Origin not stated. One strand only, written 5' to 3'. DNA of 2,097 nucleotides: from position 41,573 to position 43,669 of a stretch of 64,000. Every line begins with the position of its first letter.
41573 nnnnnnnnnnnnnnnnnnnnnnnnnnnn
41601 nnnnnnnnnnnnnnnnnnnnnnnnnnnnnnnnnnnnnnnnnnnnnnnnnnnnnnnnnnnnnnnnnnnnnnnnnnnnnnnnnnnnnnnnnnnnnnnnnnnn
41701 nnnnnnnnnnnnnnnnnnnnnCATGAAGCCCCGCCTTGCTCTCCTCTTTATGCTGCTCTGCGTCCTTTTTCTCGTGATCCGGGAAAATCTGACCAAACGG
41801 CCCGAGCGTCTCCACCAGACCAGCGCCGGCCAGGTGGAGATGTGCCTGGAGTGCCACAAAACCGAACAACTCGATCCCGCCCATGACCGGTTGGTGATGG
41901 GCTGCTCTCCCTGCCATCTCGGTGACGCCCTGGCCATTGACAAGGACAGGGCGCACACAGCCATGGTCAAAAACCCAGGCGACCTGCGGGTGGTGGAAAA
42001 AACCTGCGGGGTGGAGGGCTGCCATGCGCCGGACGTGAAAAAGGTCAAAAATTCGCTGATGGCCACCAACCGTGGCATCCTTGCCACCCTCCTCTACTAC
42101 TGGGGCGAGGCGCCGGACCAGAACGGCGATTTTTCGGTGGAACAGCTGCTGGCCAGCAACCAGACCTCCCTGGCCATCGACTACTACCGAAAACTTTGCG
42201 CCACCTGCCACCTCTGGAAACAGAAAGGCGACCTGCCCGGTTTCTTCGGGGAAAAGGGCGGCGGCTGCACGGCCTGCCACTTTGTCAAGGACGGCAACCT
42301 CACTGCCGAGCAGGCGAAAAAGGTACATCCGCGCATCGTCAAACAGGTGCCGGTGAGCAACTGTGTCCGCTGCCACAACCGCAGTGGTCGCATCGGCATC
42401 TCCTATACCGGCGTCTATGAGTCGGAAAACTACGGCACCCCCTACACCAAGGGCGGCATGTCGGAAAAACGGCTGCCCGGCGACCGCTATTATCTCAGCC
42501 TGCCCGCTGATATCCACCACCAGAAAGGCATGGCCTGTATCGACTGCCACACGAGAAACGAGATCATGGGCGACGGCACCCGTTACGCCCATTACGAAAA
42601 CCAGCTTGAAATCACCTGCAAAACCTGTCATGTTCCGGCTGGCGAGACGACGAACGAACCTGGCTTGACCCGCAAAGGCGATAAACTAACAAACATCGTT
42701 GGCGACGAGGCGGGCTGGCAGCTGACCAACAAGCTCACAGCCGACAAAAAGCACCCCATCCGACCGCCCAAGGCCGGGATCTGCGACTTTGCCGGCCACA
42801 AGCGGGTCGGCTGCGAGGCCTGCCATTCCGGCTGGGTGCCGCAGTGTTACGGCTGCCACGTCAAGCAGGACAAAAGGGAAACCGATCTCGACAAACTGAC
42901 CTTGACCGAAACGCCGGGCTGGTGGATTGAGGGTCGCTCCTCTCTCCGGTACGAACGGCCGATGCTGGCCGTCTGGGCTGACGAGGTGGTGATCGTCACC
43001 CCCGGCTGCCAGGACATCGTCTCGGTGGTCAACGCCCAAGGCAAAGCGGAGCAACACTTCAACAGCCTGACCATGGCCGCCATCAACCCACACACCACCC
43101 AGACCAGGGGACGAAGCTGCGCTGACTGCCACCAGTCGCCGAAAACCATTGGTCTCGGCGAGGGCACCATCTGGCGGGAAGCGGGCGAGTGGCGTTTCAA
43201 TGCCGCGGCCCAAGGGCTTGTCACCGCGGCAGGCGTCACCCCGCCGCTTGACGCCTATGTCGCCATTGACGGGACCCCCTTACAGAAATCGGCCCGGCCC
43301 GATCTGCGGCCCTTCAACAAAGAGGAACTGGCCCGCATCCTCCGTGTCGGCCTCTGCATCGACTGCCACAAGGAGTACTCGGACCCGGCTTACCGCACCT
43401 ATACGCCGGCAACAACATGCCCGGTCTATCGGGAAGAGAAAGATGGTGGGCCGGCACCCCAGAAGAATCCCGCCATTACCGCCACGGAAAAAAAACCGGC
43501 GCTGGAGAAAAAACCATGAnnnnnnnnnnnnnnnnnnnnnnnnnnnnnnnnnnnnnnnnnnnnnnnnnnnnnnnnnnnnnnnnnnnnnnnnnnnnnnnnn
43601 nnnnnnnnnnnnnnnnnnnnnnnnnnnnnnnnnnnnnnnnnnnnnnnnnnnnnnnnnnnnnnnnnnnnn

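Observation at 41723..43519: Twelve-heme cytochrome translationally coupled inside a nadE-hisD-rsmG housekeeping operon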

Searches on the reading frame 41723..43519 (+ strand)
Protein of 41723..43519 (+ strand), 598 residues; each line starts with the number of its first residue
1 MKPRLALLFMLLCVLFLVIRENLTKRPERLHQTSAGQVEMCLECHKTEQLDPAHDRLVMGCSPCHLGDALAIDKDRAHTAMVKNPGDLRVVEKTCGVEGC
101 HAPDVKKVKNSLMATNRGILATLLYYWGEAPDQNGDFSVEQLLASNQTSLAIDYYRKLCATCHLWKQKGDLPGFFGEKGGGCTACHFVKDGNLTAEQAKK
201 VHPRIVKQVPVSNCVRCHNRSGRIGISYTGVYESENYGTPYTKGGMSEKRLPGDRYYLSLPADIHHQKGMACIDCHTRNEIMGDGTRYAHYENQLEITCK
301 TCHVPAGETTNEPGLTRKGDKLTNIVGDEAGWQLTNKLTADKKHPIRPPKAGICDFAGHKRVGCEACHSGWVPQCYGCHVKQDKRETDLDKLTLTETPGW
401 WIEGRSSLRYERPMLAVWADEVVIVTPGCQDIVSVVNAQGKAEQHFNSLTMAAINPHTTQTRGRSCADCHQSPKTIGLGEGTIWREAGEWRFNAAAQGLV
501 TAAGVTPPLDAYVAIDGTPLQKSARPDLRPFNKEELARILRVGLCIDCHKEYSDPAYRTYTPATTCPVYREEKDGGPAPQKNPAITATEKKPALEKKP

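Call 4: search_protein_families(library=pfam, proteins=[window:41723-43519:+], max_evalue=0.01)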
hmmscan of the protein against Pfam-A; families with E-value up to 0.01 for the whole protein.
window:41723-43519:+ (598 aa): 7 families
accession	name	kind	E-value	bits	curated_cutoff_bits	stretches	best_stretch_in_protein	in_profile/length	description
PF22113.1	Mtrc-MtrF_II-IV_dom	-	1.9e-07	31.2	30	1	271-474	8-167/176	Outer membrane cytochrome MtrC/MtrF-like, domains II/IV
PF14522.11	Cytochrome_C7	-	1.3e-06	28.6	24.8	1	263-306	6-51/67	Cytochrome c7 and related cytochrome c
PF14537.11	Cytochrom_c3_2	-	2.1e-06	28.6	25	0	159-220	9-66/79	Cytochrome c3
PF02085.21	Cytochrom_CIII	-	1e-05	26.3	22.9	0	158-221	32-85/101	Class III cytochrome C family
PF09699.15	Paired_CXXCH_1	-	0.00011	22.3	20.6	0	179-220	6-38/41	Doubled CXXCH motif (Paired_CXXCH_1)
PF03264.19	Cytochrom_NNT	-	0.0012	19.1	24.1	1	272-369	39-133/174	NapC/NirT cytochrome c family, N-terminal region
PF22678.1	Cytochrom_c_NrfB-like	-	0.0018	19.2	27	0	266-306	30-68/89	Cytochrome c-type protein NrfB-like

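Call 5: search_protein_families(library=ncbifam, proteins=[window:41723-43519:+], max_evalue=1)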
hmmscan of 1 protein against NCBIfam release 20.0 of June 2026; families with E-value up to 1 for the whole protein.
window:41723-43519:+ (598 aa): 13 families
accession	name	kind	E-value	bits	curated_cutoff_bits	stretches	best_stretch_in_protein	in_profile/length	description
NF040943.1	cytoc3_ExtM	equivalog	8.2e-89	298.5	800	2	32-307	13-303/599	selenite/tellurite reduction operon c-type cytochrome ExtM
NF040967.1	cytc_ExtN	equivalog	2.1e-13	49.9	200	2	358-475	221-344/415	selenite/tellurite reduction operon c-type cytochrome ExtN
NF040968.1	FeS_ExtO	equivalog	7.6e-13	48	200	2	359-475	222-343/416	selenite/tellurite reduction operon b-type cytochrome iron-sulfur cluster-binding subunit ExtO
NF008659.0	PRK11659.1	equivalog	0.00068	19.4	184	1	181-303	48-142/188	cytochrome c nitrite reductase pentaheme subunit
NF008339.0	PRK11125.1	equivalog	0.0011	17.7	595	1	262-310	279-332/487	ammonia-forming cytochrome c nitrite reductase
TIGR03146.1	cyt_nit_nrfB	equivalog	0.0012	19.1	166.6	1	264-309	6-53/145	cytochrome c nitrite reductase pentaheme subunit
TIGR03153.1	cytochr_NrfH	equivalog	0.0024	17.9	134.2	1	265-308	24-64/138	cytochrome c nitrite reductase small subunit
TIGR04315.1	octaheme_Shew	subfamily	0.0048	16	375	1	250-306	200-253/440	tetrathionate reductase family octaheme c-type cytochrome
TIGR02161.1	napC_nirT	subfamily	0.022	14.7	310.6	1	271-306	47-85/185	periplasmic nitrate (or nitrite) reductase c-type cytochrome, NapC/NirT family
NF045722.1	c3_cytochr_TmcA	equivalog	0.022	14.6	114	0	267-306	78-113/125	acidic tetraheme cytochrome c3 TmcA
TIGR03152.1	cyto_c552_HCOOH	exception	0.032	13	692.5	1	262-313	237-293/441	ammonia-forming nitrite reductase cytochrome c552 subunit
NF047622.1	SptSoretCytCDesul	equivalog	0.055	12.9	400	1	37-78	234-274/275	split-Soret cytochrome c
NF007906.0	PRK10617.1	equivalog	0.19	11.6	349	1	271-306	56-94/200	cytochrome c-type protein NapC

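Call 6: find_homologous_proteins(query=window:41723-43516:+, max_evalue=0.001)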
Query window:41723-43516:+ (598 aa): 1526 proteins with E <= 0.001 among 8000 candidates; the best 120 are listed.
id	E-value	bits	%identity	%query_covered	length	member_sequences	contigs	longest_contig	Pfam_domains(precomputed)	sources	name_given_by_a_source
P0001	0.0e+0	1366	95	100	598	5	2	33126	PF14537.12,PF02085.22,PF14522.12,PF22113.2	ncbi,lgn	-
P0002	0.0e+0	1142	82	96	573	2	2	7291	PF14537.12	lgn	-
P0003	0.0e+0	1135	81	96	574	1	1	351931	PF14537.12,PF02085.22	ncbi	ncbi:MAG: hypothetical protein V1706_03910 [Pseudomonadota bacterium]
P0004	0.0e+0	1084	77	95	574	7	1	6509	PF14537.12,PF02085.22,PF14522.12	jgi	-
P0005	0.0e+0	1082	76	93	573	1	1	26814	PF14537.12,PF14522.12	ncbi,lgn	-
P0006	0.0e+0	1078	76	95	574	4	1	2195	PF14537.12,PF22678.2,PF02085.22,PF14522.12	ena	-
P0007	0.0e+0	1074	77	93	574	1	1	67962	PF14537.12,PF03264.20,PF14522.12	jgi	jgi:nitrate/TMAO reductase-like tetraheme cytochrome c subunit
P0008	0.0e+0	1067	75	95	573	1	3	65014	PF14537.12,PF02085.22,PF14522.12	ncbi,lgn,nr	ncbi:MAG: amino acid ABC transporter substrate-binding protein [Desulfobulbaceae bacterium]|nr:amino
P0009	0.0e+0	1066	76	96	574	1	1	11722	PF14537.12,PF22678.2,PF02085.22,PF14522.12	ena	-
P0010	0.0e+0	1062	75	96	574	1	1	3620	PF14537.12,PF02085.22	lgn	-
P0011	0.0e+0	1062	75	93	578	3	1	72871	PF14537.12,PF02085.22,PF14522.12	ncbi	ncbi:MAG: hypothetical protein AB1545_09205 [Thermodesulfobacteriota bacterium]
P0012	0.0e+0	1060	74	95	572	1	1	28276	PF14537.12,PF03264.20,PF02085.22,PF14522.12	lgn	-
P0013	0.0e+0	1050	74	93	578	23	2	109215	PF14537.12,PF02085.22,PF14522.12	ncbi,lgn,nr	ncbi:MAG: amino acid ABC transporter substrate-binding protein [Desulfobulbaceae bacterium]|nr:amino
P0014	0.0e+0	1039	75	92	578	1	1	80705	PF14537.12,PF13435.12,PF02085.22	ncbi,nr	ncbi:MAG: amino acid ABC transporter substrate-binding protein [Deltaproteobacteria bacterium]|nr:am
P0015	0.0e+0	1032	72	95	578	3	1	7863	PF14537.12,PF02085.22,PF14522.12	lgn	-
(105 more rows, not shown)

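Call 7: search_solved_structures(query=window:41723-43516:+, max_evalue=1, show_alignments=2)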
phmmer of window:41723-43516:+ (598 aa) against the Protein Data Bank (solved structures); distinct sequences matched with E-value up to 1: 2.
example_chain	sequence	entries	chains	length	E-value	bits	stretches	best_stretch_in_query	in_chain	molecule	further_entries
1h21_A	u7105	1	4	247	0.077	14.5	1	37-74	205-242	SPLIT-SORET CYTOCHROME C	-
1qdb_A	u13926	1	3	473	0.31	12.6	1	206-303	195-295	CYTOCHROME C NITRITE REDUCTASE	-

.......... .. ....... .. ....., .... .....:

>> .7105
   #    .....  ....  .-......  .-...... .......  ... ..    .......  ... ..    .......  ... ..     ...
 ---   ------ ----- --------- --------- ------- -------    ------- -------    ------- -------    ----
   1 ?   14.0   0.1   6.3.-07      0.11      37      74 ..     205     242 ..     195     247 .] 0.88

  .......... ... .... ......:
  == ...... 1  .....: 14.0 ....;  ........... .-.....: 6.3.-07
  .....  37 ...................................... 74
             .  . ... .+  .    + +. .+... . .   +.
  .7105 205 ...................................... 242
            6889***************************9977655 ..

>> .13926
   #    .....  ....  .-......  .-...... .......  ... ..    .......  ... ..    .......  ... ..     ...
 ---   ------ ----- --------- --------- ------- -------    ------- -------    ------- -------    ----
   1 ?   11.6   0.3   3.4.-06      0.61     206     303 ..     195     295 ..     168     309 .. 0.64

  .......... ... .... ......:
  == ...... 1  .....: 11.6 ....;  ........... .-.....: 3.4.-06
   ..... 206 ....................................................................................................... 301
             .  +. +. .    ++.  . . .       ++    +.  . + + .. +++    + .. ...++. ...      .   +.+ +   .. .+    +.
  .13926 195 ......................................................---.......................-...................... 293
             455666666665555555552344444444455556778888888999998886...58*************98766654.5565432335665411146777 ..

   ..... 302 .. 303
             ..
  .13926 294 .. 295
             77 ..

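Call 10: find_related_loci(query=A1, collection=genome_contigs, flank=8000)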
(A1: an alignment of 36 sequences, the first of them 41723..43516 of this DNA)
Query A1 (598 aa) in genome_contigs; peptide patterns used: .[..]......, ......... (x = any residue, [..] = any of these).
427 stretches matched a pattern; 419 encode a relative of the query (tblastn E <= 1e-3); the best 80 are kept; 80 distinct loci.
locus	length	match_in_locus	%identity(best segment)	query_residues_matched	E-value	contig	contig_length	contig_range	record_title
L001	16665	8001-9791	99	1-597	0e+0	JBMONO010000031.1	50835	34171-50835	MAG: Thermodesulfobacteriota bacterium isolate Betzabe_MAG078 MAG078_31, whole genome shotgun sequence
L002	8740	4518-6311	95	1-598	0e+0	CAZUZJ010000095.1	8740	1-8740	MAG TPA_asm: uncultured Desulfobulbia bacterium isolate SRP093185_co1_3 genome assembly, contig: NODE_6025_length_8740_c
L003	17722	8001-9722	81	1-573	0e+0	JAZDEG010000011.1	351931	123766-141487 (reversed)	MAG: Pseudomonadota bacterium isolate MEGAHIT-group-0.128 k141_10793371, whole genome shotgun sequence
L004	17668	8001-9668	76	18-571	0e+0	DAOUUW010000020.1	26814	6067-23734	MAG TPA_asm: Deltaproteobacteria bacterium isolate CSMAG_833 CSMAG_833_k141_41581_length_26814_cov_28.7778, whole genome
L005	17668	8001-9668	76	19-573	0e+0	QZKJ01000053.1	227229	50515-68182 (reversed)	MAG: Desulfurivibrio sp. isolate SURF_16 Ga0104751_1000016, whole genome shotgun sequence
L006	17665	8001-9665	76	20-573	0e+0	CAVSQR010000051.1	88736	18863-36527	MAG: uncultured delta proteobacterium isolate MFD01299.bin.3.1 genome assembly, contig: contig_33664, whole genome shotg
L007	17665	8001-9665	76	20-573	0e+0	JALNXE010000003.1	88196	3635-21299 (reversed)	MAG: Desulfobulbaceae bacterium isolate SO_2016_LW3 bin 20 scaffold00388_LW162_2016, whole genome shotgun sequence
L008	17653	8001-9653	75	18-566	0e+0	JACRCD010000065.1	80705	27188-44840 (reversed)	MAG: Deltaproteobacteria bacterium isolate NC_groundwater_1637_Pr3_B-0.1um_54_18 SR-2_scaffold_141_2266836, whole genome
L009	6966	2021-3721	71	1-566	0e+0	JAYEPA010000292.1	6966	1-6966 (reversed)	MAG: Thermodesulfobacteriota bacterium isolate MAG015 MAG015_292, whole genome shotgun sequence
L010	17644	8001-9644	70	19-572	0e+0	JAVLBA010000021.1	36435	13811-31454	MAG: Desulfurivibrionaceae bacterium isolate Uz-K9-06 NODE_21_length_36435_cov_4.463804, whole genome shotgun sequence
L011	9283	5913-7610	69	1-572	0e+0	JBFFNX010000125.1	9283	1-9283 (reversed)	MAG: Desulfurivibrionaceae bacterium isolate Mix_mud18.2022.04.88 k141_1303614_length_9283_cov_21.8288, whole genome sho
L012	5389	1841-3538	69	1-572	0e+0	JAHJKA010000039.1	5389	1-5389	MAG: Proteobacteria bacterium isolate Modern_marine_rock_biofilm.mb.62 Modern_marine_rock.mb.62_k141_329052, whole genom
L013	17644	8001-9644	70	19-572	0e+0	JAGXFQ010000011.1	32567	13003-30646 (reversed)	MAG: Desulfobulbaceae bacterium isolate LH_M19 k141_344741, whole genome shotgun sequence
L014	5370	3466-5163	70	1-572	0e+0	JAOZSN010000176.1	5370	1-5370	MAG: Deltaproteobacteria bacterium isolate GMC6.metabat2.200 GMC6_23163_length_5370_cov_7.172719, whole genome shotgun s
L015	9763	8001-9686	70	1-561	0e+0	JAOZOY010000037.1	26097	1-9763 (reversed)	MAG: Deltaproteobacteria bacterium isolate GMC4.metabat2.118_sub GMC4_1430_length_26097_cov_23.529068, whole genome shot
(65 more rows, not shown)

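Call 20: search_protein_representatives(protein=window:41723-43516:+)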
Query: 598 residues. Proteins with E-value up to 0.001 (for the whole library): 1144; up to 1e-10: 660; up to 1e-30: 256. The best 150 are listed.
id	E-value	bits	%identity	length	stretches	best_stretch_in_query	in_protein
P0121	5.5e-254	860.7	64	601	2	2-306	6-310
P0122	3.3e-147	508.0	46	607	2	8-314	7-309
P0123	7.0e-136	470.6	42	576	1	5-567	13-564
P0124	5.0e-134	464.4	43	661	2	10-318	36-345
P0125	6.9e-128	444.2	43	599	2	33-304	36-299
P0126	3.2e-127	442.0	51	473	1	30-421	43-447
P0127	1.0e-123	430.4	43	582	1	25-560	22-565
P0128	7.0e-123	427.6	45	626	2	38-311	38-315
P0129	1.3e-120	420.2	46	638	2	37-315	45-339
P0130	7.7e-118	411.0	44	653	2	33-306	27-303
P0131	3.1e-108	379.3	43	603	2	34-308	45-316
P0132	4.3e-108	378.8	40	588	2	31-316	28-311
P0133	8.5e-106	371.2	61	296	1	282-558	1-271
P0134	1.0e-105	371.0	41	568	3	35-319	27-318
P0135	1.5e-103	363.7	47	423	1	20-428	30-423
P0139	7.8e-99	348.2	42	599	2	10-304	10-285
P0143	1.1e-90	321.2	40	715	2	37-305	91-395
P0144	1.1e-88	314.7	36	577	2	39-315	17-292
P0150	6.4e-85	302.2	38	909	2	11-315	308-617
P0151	6.9e-83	295.5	40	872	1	36-551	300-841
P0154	6.1e-81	289.1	38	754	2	35-310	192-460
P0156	4.0e-80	286.4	39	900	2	22-312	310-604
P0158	3.5e-79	283.3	37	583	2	15-309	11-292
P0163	4.7e-78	279.5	38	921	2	36-304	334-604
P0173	4.9e-74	266.3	38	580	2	7-305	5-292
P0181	1.6e-71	258.0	36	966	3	36-309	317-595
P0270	4.9e-50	187.0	39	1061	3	134-304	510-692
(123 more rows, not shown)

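Call 21: search_protein_families(library=pfam, proteins=[P0150, P0151, P0156, P0163, P0181, P0143, P0154, P0270], max_evalue=0.001)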
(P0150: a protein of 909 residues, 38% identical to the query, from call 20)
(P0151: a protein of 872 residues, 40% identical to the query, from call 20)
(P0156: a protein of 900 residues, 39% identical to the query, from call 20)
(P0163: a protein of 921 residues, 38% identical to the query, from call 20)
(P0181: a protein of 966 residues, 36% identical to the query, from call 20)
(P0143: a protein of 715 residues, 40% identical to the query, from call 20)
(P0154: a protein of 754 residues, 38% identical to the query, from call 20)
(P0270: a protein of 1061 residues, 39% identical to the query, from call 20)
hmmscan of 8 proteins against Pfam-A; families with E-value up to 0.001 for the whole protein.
P0150 (909 aa): 6 families
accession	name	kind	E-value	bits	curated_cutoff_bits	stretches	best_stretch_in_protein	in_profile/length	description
PF00033.24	Cytochrome_B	-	6.9e-12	46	27.2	1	18-177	14-179/189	Cytochrome b/b6/petB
PF14537.11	Cytochrom_c3_2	-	8.1e-09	36.3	25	0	568-613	2-40/79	Cytochrome c3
PF14522.11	Cytochrome_C7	-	2.7e-08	33.9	24.8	1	566-611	6-53/67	Cytochrome c7 and related cytochrome c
PF13631.11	Cytochrom_B_N_2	-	5.9e-06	26.8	27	1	74-183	2-115/169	Cytochrome b(N-terminal)/b6/petB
PF22113.1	Mtrc-MtrF_II-IV_dom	-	0.00017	21.6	30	0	471-524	79-131/176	Outer membrane cytochrome MtrC/MtrF-like, domains II/IV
PF14358.11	DUF4405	-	0.0009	20.1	26.7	1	24-86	6-65/66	Domain of unknown function (DUF4405)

P0151 (872 aa): 4 families
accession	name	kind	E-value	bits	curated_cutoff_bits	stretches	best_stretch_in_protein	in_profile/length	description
PF14522.11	Cytochrome_C7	-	4.1e-08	33.4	24.8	1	531-580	5-56/67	Cytochrome c7 and related cytochrome c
PF14537.11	Cytochrom_c3_2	-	8.7e-06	26.6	25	0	536-578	24-70/79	Cytochrome c3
PF13631.11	Cytochrom_B_N_2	-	0.00021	21.8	27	1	61-166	2-110/169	Cytochrome b(N-terminal)/b6/petB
PF00033.24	Cytochrome_B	-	0.00047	20.5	27.2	1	8-142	17-151/189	Cytochrome b/b6/petB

P0156 (900 aa): 4 families
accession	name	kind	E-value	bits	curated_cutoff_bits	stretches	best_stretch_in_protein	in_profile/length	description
PF00033.24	Cytochrome_B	-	3.7e-13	50.2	27.2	1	15-150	16-152/189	Cytochrome b/b6/petB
PF13631.11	Cytochrom_B_N_2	-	1.8e-08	35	27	1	69-177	2-113/169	Cytochrome b(N-terminal)/b6/petB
PF14522.11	Cytochrome_C7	-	5.6e-08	32.9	24.8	0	554-601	4-53/67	Cytochrome c7 and related cytochrome c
PF14537.11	Cytochrom_c3_2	-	4.9e-05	24.2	25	0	558-606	2-43/79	Cytochrome c3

P0163 (921 aa): 5 families
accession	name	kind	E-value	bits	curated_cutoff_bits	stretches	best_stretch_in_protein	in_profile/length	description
PF00033.24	Cytochrome_B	-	4.2e-09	36.9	27.2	1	19-164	16-167/189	Cytochrome b/b6/petB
PF14522.11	Cytochrome_C7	-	1.6e-06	28.3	24.8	0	562-608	5-53/67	Cytochrome c7 and related cytochrome c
PF14537.11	Cytochrom_c3_2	-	3.7e-06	27.7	25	0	568-605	25-66/79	Cytochrome c3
PF14358.11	DUF4405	-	0.0001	23.2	26.7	0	22-83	5-63/66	Domain of unknown function (DUF4405)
PF02085.21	Cytochrom_CIII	-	0.00015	22.5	22.9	0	447-520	26-85/101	Class III cytochrome C family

P0181 (966 aa): 5 families
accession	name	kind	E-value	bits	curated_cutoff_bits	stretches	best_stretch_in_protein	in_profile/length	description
PF00033.24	Cytochrome_B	-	4.3e-11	43.4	27.2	1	10-154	10-156/189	Cytochrome b/b6/petB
PF14522.11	Cytochrome_C7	-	8.4e-08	32.4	24.8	0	548-590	5-49/67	Cytochrome c7 and related cytochrome c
PF13631.11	Cytochrom_B_N_2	-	5.4e-07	30.2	27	1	72-173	4-110/169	Cytochrome b(N-terminal)/b6/petB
PF14537.11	Cytochrom_c3_2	-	1.1e-05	26.3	25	0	436-503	8-66/79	Cytochrome c3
PF02085.21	Cytochrom_CIII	-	3.5e-05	24.5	22.9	0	432-505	28-86/101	Class III cytochrome C family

P0143 (715 aa): 3 families
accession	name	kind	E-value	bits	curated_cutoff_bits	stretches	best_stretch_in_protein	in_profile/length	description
PF14537.11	Cytochrom_c3_2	-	3.7e-06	27.7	25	0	241-310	8-66/79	Cytochrome c3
PF14522.11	Cytochrome_C7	-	0.00032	20.9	24.8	0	353-399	6-54/67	Cytochrome c7 and related cytochrome c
PF02085.21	Cytochrom_CIII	-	0.00077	20.2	22.9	0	235-312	26-86/101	Class III cytochrome C family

P0154 (754 aa): 3 families
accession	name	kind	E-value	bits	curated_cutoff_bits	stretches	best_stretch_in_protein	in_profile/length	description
PF14522.11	Cytochrome_C7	-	3.1e-09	37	24.8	0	413-458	6-53/67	Cytochrome c7 and related cytochrome c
PF09699.15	Paired_CXXCH_1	-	5.4e-06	26.4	20.6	0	333-371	5-38/41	Doubled CXXCH motif (Paired_CXXCH_1)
PF14537.11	Cytochrom_c3_2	-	0.00061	20.6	25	0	415-461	2-41/79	Cytochrome c3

P0270 (1061 aa): 6 families
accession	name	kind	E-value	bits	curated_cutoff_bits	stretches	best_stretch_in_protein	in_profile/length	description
PF13442.11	Cytochrome_CBB3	-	3.1e-17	63.1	27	2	55-143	3-68/68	Cytochrome C oxidase, cbb3-type, subunit III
PF14522.11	Cytochrome_C7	-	5.4e-14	52.2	24.8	0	648-694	3-51/67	Cytochrome c7 and related cytochrome c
PF14537.11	Cytochrom_c3_2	-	1.4e-11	45.1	25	0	535-605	8-66/79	Cytochrome c3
PF00034.26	Cytochrom_C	-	2.4e-11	45.2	21.3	2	171-267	1-89/90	Cytochrome c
PF22113.1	Mtrc-MtrF_II-IV_dom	-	0.00025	21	30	0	534-693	7-165/176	Outer membrane cytochrome MtrC/MtrF-like, domains II/IV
PF02085.21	Cytochrom_CIII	-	0.00077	20.2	22.9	0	770-817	15-65/101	Class III cytochrome C family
